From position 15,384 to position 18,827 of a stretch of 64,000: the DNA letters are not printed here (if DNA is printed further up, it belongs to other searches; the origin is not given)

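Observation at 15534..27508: Candidate lipid-linked pentofuranosyl glycosylation locus next to a pilin-like operon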

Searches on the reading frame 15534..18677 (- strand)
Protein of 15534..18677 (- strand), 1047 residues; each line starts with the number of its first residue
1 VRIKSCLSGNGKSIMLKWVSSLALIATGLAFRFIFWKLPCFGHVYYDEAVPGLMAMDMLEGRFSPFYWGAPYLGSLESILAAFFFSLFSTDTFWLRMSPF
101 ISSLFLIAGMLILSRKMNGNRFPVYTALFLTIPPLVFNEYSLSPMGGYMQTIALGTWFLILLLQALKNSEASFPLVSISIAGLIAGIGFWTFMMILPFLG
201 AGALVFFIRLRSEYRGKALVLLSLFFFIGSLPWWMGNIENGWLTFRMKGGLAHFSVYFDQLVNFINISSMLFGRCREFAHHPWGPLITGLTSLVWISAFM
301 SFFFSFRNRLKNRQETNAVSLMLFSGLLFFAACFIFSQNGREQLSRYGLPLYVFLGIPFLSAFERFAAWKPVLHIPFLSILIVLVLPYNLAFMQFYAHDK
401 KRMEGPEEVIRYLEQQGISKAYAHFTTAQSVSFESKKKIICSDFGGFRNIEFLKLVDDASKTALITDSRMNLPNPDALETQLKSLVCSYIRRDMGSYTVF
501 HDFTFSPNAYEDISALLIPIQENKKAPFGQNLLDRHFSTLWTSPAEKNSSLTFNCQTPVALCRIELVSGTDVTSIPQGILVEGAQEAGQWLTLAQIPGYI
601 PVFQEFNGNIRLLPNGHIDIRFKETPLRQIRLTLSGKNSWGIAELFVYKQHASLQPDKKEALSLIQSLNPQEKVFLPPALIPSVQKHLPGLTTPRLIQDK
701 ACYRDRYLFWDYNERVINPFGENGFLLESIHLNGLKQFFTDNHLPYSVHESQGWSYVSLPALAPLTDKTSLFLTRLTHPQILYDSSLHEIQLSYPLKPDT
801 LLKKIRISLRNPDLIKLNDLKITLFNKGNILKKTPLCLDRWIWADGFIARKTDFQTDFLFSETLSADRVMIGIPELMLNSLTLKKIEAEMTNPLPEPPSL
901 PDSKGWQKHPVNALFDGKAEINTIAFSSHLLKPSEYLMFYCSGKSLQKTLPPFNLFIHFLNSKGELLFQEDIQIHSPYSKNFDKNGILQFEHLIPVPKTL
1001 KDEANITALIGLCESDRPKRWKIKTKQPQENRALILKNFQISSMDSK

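Call 4: search_protein_families(library=pfam, proteins=[window:15534-18677:-], max_evalue=0.01)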
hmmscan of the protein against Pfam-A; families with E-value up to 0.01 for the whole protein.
window:15534-18677:- (1047 aa): 0 families

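Call 5: search_protein_families(library=ncbifam, proteins=[window:15534-18677:-], max_evalue=0.01)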
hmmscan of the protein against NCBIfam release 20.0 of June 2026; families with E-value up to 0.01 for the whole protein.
window:15534-18677:- (1047 aa): 0 families

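Call 8: find_homologous_proteins(query=window:15534-18635:-, max_evalue=0.001)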
Query window:15534-18635:- (1033 aa): 3 proteins with E <= 0.001 among 8000 candidates.
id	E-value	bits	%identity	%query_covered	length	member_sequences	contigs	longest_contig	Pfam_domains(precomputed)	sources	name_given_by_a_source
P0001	0.0e+0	1718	100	72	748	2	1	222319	-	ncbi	-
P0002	3.4e-125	437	31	79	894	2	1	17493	PF00754.32,PF13231.13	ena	-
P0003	9.1e-14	69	22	63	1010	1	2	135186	-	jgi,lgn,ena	-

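Call 9: search_solved_structures(query=window:15534-18635:-, max_evalue=10, show_alignments=2)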
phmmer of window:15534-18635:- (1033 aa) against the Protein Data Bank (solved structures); distinct sequences matched with E-value up to 10: 2.
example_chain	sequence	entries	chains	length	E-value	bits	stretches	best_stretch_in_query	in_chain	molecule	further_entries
5mt2_A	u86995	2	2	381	1.4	9.9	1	887-943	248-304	Beta-galactosidase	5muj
5mui_A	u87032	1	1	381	1.4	9.9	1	887-943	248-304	Beta-galactosidase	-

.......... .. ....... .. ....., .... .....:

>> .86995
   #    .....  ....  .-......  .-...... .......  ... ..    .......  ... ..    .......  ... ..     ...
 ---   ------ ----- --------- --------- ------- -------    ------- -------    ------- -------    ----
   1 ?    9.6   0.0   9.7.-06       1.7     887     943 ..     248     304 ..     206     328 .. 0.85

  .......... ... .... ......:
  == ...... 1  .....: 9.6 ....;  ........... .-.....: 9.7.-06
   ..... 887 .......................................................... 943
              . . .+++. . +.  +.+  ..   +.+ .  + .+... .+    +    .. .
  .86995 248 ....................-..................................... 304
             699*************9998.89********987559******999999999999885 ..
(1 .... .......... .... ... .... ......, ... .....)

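Call 13: search_protein_families(library=pfam, proteins=[P0002, P0003], max_evalue=1)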
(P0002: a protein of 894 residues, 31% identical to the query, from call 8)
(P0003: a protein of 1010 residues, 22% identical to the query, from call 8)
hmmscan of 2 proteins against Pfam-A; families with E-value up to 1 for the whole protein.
P0002 (894 aa): 4 families
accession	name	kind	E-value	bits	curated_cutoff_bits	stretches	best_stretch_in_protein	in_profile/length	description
PF00754.31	F5_F8_type_C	-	2.4e-16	60.5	28.2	2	503-631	4-124/127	F5/8 type C domain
PF13231.12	PMT_2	-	2e-10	41.5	26.1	1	60-216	9-160/160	Dolichyl-phosphate-mannose-protein mannosyltransferase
PF22633.2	F5_F8_type_C_2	-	0.0012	19.8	27.8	1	793-842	22-72/91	NedA-like, galactose-binding domain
PF13163.11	DUF3999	-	0.012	15.2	30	1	800-835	124-160/424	Protein of unknown function (DUF3999)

P0003 (1010 aa): 2 families
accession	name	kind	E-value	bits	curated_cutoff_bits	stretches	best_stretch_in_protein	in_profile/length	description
PF14559.12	TPR_19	-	0.01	16.6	25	1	804-838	11-45/68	Tetratricopeptide repeat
PF14089.11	KbaA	-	0.85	9.9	27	1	273-378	70-172/179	KinB-signalling pathway activation in sporulation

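Call 19: find_encoding_contigs(protein=P0001, flank=10000, max_places=2)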
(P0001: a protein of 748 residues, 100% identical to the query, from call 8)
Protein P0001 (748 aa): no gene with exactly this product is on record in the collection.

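Call 35: search_protein_representatives(alignment_id=A1)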
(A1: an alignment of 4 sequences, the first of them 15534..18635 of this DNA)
Query: 4 sequences, 1044 profile positions. Proteins with E-value up to 0.001 (for the whole library): 7055; up to 1e-10: 3897; up to 1e-30: 1177. The best 150 are listed.
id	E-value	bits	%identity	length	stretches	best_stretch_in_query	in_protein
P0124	0.0e+00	1571.7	-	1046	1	2-1044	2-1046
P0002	0.0e+00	1326.3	-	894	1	11-867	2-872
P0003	0.0e+00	1324.5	-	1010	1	1-1043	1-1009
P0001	0.0e+00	1065.7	-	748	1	290-1040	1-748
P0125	1.5e-227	774.7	-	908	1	11-865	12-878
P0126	1.3e-213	728.6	-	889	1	14-870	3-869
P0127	1.0e-202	692.5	-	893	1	13-871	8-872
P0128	5.4e-170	584.2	-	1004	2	6-700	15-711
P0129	2.4e-161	555.6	-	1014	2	9-770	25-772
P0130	1.7e-158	546.1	-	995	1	5-1028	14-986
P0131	7.3e-158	544.0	-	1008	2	5-753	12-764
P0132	3.3e-155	535.2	-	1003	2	4-700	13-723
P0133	5.3e-154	531.2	-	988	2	6-751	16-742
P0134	7.8e-145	500.9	-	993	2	5-700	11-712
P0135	4.3e-142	491.8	-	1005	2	10-690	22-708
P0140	4.3e-123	428.9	-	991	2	13-695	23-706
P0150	7.6e-113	394.9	-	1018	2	7-679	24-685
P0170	2.4e-105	370.1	-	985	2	9-755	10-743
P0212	7.7e-93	328.7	-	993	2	21-763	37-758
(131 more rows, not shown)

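Call 39: find_encoding_contigs(protein=P0002, flank=10000, max_places=2)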
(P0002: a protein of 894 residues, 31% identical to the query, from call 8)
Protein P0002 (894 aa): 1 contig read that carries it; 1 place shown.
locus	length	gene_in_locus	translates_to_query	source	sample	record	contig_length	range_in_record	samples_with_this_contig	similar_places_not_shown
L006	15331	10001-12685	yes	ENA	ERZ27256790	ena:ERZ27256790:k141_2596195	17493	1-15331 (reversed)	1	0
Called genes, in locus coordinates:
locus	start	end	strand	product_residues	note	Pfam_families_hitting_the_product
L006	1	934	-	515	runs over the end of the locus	PF13424:TPR_12 (faint), PF07719:TPR_2 (faint), PF13181:TPR_8 (faint)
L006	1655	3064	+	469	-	PF00909:Ammonium_transp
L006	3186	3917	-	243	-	PF07238:PilZ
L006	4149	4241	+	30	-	-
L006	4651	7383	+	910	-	PF01590:GAF, PF13185:GAF_2, PF00989:PAS, PF08448:PAS_4, PF13188:PAS_8, PF13426:PAS_9, PF00512:HisKA, PF02518:HATPase_c, +2 more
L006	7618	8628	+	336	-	PF03279:Lip_A_acyltrans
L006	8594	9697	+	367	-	PF02746:MR_MLE_N (weak), PF13378:MR_MLE_C, PF07476:MAAL_C (weak)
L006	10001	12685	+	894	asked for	PF13231:PMT_2, PF00754:F5_F8_type_C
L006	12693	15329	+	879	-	?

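Call 40: find_encoding_contigs(protein=P0003, flank=10000, max_places=2)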
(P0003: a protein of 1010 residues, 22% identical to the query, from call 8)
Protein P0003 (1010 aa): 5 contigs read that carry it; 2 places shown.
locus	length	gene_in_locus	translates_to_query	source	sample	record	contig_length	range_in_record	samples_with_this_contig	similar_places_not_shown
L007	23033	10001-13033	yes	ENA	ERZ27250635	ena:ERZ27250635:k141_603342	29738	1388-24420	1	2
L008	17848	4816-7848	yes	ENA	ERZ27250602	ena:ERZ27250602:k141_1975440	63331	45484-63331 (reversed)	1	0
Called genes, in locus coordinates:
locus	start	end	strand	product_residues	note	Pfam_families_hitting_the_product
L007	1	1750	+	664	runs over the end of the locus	PF00754:F5_F8_type_C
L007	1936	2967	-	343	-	PF01073:3Beta_HSD, PF01370:Epimerase, PF02719:Polysacc_synt_2 (weak), PF04321:RmlD_sub_bind, PF05368:NmrA, PF13460:NAD_binding_10, PF16363:GDP_Man_Dehyd, PF07993:NAD_binding_4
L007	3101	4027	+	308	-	PF18998:Flg_new_2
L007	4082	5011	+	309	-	PF13641:Glyco_tranf_2_3, PF00535:Glycos_transf_2, PF10111:Glyco_tranf_2_2 (weak)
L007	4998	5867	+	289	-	PF01522:Polysacc_deac_1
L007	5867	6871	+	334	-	PF03706:LPG_synthase_TM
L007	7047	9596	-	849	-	-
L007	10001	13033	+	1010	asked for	-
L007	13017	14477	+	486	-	PF05401:NodS (weak), PF13489:Methyltransf_23, PF08241:Methyltransf_11, PF08242:Methyltransf_12, PF13649:Methyltransf_25, PF13847:Methyltransf_31, PF00535:Glycos_transf_2, PF10111:Glyco_tranf_2_2, +2 more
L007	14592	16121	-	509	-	PF01943:Polysacc_synt, PF13440:Polysacc_synt_3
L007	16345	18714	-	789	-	PF01522:Polysacc_deac_1 (weak), PF13439:Glyco_transf_4, PF13579:Glyco_trans_4_4, PF00534:Glycos_transf_1, PF20706:GT4-conflict, PF13692:Glyco_trans_1_4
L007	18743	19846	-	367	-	PF00657:Lipase_GDSL (faint), PF13472:Lipase_GDSL_2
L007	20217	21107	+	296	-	-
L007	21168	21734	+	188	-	-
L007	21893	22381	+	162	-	-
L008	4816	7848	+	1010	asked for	-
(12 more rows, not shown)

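Call 41: find_related_loci(query=A1, collection=genome_contigs, flank=10000)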
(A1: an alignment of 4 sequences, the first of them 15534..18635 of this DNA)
Query A1 (1033 aa) in genome_contigs; peptide patterns used: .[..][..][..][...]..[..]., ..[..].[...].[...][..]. (x = any residue, [..] = any of these).
88 stretches matched a pattern; 51 encode a relative of the query (tblastn E <= 1e-3); 50 distinct loci.
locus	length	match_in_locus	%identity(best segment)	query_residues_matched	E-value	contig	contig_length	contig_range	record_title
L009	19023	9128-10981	26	32-643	4e-47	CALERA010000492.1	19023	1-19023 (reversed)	MAG TPA_asm: uncultured Desulfarculaceae bacterium isolate SRR3330206_bin.109_CONCOCT_v1.1_MAG genome assembly, contig:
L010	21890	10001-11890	26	16-635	2e-42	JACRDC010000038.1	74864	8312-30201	MAG: Desulfarculus sp. isolate NC_groundwater_1662_Pr3_B-0.1um_67_139 SR-2_scaffold_141_1000732, whole genome shotgun se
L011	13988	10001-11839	26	33-636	3e-29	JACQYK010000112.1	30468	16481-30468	MAG: Deltaproteobacteria bacterium isolate NC_groundwater_1539_Pr4_S-0.65um_50_9 SR1-18-Sp65_coassembly_scaffold_2423, w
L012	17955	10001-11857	24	4-626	2e-28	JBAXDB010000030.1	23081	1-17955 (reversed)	MAG: bacterium isolate ELA208 MAG208_30, whole genome shotgun sequence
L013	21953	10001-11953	23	4-651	6e-28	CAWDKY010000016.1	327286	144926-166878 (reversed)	MAG: uncultured delta proteobacterium isolate MFD04492.bin.2.115 genome assembly, contig: contig_20496, whole genome sho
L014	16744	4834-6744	22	11-647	3e-27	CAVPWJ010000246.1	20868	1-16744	MAG: uncultured delta proteobacterium isolate MFD10097.bin.2.19 genome assembly, contig: contig_9545, whole genome shotg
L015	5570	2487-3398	28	33-337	7e-24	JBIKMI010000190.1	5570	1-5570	MAG: Kiritimatiellia bacterium isolate ME2014-08-31_3300042860_group5_bin95 Rohwer_bin2522_scaffold_8566_c1, whole genom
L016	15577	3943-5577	25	33-581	3e-23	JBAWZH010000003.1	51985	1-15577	MAG: bacterium isolate ELA110 MAG110_3, whole genome shotgun sequence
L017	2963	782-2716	23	7-651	2e-23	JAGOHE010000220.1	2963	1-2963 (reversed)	MAG: Kiritimatiellae bacterium isolate Go_SlDig_bin_57 Go_SlDig_132511_length_2963_cov_5.107898, whole genome shotgun se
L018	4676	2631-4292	24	7-568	4e-23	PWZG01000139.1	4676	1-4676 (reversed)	MAG: PVC group bacterium isolate T3Sed10_164 T3-Sed10-C53459, whole genome shotgun sequence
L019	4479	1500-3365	23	26-652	1e-22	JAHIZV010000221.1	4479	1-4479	MAG: Verrucomicrobia bacterium isolate Modern_marine.mb.194 Modern_marine.mb.194_k141_2366334, whole genome shotgun sequ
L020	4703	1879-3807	23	7-649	5e-22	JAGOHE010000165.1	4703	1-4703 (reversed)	MAG: Kiritimatiellae bacterium isolate Go_SlDig_bin_57 Go_SlDig_63032_length_4703_cov_6.083698, whole genome shotgun seq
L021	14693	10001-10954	25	33-352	2e-21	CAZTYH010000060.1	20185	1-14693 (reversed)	MAG TPA_asm: uncultured Verrucomicrobiota bacterium isolate SRP241326_co1_344 genome assembly, contig: NODE_3903_length_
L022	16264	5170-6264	28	10-379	4e-21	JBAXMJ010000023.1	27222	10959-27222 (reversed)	MAG: bacterium isolate ELA450 MAG450_23, whole genome shotgun sequence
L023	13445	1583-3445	24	27-646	7e-20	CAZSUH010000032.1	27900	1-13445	MAG TPA_asm: uncultured Verrucomicrobiota bacterium isolate SRP192927_co6_704 genome assembly, contig: NODE_3287_length_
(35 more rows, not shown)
